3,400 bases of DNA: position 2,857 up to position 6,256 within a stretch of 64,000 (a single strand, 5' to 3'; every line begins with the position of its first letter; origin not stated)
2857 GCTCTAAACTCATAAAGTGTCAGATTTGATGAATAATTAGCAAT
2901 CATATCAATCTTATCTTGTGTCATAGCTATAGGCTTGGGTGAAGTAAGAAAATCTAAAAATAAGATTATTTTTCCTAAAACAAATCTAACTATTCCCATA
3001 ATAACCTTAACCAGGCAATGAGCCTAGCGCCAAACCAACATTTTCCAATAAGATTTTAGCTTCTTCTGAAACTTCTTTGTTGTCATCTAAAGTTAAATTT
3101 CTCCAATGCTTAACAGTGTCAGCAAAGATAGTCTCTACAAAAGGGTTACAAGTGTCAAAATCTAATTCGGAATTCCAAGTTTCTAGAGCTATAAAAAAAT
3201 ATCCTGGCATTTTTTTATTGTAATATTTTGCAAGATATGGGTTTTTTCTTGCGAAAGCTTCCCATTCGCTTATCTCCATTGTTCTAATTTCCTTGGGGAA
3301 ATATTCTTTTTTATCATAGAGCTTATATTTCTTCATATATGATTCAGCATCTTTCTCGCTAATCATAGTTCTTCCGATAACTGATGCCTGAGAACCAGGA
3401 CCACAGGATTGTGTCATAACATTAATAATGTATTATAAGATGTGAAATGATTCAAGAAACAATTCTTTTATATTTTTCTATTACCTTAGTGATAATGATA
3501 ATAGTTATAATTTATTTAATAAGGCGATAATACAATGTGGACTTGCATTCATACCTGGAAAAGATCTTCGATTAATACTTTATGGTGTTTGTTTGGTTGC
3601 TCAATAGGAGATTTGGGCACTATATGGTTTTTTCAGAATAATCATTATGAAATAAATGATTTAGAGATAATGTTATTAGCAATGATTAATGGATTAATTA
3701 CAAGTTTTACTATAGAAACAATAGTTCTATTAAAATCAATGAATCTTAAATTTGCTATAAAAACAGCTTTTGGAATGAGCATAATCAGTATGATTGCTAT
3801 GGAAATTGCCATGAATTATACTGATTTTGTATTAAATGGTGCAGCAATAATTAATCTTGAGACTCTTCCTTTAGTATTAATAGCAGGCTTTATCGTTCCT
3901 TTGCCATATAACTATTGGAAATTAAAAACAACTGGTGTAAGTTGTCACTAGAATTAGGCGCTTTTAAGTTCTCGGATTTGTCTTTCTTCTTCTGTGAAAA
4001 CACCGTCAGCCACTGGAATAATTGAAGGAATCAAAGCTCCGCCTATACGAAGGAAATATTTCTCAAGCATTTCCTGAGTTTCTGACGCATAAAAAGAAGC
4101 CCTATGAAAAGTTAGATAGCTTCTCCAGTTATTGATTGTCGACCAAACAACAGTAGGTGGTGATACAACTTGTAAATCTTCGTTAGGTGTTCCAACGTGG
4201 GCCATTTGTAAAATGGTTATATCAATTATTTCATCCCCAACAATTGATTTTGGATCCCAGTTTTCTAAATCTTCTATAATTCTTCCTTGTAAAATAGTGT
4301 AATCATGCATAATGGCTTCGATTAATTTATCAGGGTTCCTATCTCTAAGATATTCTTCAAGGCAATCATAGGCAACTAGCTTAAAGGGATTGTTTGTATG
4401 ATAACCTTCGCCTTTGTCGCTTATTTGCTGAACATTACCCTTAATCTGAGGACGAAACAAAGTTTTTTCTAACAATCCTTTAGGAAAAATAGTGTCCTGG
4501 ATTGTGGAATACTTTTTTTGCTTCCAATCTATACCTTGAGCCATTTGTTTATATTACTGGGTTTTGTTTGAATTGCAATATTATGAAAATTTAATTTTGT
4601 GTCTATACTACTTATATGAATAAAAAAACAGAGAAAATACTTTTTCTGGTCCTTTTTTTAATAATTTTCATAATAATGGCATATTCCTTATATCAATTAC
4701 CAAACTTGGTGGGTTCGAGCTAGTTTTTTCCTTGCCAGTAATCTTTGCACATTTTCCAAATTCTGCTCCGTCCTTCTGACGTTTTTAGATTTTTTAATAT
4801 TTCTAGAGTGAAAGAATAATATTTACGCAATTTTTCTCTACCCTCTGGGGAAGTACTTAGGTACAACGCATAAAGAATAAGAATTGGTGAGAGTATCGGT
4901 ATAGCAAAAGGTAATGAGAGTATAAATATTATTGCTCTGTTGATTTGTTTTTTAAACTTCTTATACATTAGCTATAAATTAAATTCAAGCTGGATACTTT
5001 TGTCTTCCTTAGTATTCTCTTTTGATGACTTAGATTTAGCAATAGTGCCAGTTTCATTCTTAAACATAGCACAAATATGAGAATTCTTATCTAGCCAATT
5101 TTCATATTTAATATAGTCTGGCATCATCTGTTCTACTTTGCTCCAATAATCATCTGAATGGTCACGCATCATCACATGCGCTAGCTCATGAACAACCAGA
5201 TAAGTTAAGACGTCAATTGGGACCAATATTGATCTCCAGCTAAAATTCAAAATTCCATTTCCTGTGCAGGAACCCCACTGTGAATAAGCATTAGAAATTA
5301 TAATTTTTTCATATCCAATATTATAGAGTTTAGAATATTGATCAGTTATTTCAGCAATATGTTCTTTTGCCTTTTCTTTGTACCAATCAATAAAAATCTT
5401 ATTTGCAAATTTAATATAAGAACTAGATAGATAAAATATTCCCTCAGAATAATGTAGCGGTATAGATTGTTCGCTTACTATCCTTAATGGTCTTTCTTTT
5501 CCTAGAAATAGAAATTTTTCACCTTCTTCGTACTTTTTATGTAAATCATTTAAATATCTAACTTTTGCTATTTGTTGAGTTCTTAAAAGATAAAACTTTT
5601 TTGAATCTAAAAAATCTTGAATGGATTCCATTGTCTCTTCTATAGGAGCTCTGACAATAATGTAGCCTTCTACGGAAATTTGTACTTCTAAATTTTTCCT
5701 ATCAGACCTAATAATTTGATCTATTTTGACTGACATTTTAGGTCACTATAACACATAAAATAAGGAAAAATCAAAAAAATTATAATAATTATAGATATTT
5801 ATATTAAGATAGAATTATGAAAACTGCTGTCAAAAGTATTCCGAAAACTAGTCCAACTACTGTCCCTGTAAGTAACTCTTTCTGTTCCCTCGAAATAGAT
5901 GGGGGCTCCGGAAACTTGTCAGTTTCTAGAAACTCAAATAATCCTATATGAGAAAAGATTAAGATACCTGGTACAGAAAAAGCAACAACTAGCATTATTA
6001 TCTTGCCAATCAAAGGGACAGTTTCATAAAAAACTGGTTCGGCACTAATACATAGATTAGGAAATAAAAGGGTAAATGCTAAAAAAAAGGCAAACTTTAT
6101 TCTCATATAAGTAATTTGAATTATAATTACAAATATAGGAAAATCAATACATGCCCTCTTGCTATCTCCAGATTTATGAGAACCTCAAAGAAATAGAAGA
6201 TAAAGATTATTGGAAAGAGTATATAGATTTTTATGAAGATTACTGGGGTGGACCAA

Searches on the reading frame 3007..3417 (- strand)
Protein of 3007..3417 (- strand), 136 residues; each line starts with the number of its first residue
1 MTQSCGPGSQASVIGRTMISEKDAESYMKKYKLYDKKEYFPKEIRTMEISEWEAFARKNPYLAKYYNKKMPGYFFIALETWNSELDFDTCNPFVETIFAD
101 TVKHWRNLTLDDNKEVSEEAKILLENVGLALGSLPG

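Call 4: search_protein_families(library=pfam, proteins=[window:3007-3417:-], max_evalue=1)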
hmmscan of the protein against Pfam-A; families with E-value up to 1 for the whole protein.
window:3007-3417:- (136 aa): 0 families

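Call 5: search_protein_families(library=ncbifam, proteins=[window:3007-3417:-], max_evalue=1)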
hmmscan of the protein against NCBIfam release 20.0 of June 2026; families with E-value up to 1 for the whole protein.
window:3007-3417:- (136 aa): 0 families

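Call 6: search_protein_families(library=padloc, proteins=[window:3007-3417:-], max_evalue=1)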
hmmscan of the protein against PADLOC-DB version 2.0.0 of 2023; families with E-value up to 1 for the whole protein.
window:3007-3417:- (136 aa): 1 family
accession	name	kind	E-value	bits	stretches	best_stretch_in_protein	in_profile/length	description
PDLC01466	Cas6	-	0.029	12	1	87-123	126-161/223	"CAS-I,CAS-II,CAS-III,CAS-IV,CAS-V,CAS-VI; crRNAmaturation"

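Call 7: search_protein_families(library=phrogs, proteins=[window:3007-3417:-], max_evalue=1)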
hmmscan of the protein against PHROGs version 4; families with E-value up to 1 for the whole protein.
window:3007-3417:- (136 aa): 1 family
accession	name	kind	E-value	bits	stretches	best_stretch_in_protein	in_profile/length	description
phrog_29609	-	unknown function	0.2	12.3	1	2-38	110-146/146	-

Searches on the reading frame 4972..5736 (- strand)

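Call 4: search_protein_families(library=pfam, proteins=[window:4972-5736:-], max_evalue=1)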
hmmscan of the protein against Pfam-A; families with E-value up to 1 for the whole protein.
window:4972-5736:- (254 aa): 3 families
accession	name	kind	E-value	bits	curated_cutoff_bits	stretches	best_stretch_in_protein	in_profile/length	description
PF01863.23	YgjP-like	-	4.9e-43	148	26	1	14-217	1-206/207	YgjP-like, metallopeptidase domain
PF08325.16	WLM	-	0.0023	18.5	26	1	179-213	85-119/190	WLM domain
PF09471.16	Peptidase_M64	-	0.05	13.2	26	1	144-206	114-171/302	IgA Peptidase M64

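Call 5: search_protein_families(library=ncbifam, proteins=[window:4972-5736:-], max_evalue=1)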
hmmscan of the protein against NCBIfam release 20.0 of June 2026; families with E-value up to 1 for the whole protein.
window:4972-5736:- (254 aa): 1 family
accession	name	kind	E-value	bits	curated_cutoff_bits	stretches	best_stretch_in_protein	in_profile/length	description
NF038364.1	AglZ_HisF2_fam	equivalog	0.15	11.5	310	1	131-183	85-137/248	AglZ/HisF2 family acetamidino modification protein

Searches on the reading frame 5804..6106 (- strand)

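Call 4: search_protein_families(library=pfam, proteins=[window:5804-6106:-], max_evalue=1)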
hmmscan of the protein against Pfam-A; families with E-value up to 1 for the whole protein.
window:5804-6106:- (100 aa): 2 families
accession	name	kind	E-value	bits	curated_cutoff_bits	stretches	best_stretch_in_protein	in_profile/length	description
PF23529.1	Microp_apicomplexa_16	-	0.037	14.5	27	1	22-60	2-36/73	Apicomplexa microprotein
PF05808.16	Podoplanin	-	0.46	11.2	30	1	63-97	85-119/135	Podoplanin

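Call 5: search_protein_families(library=ncbifam, proteins=[window:5804-6106:-], max_evalue=1)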
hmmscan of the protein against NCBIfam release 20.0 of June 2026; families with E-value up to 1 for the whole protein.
window:5804-6106:- (100 aa): 0 families
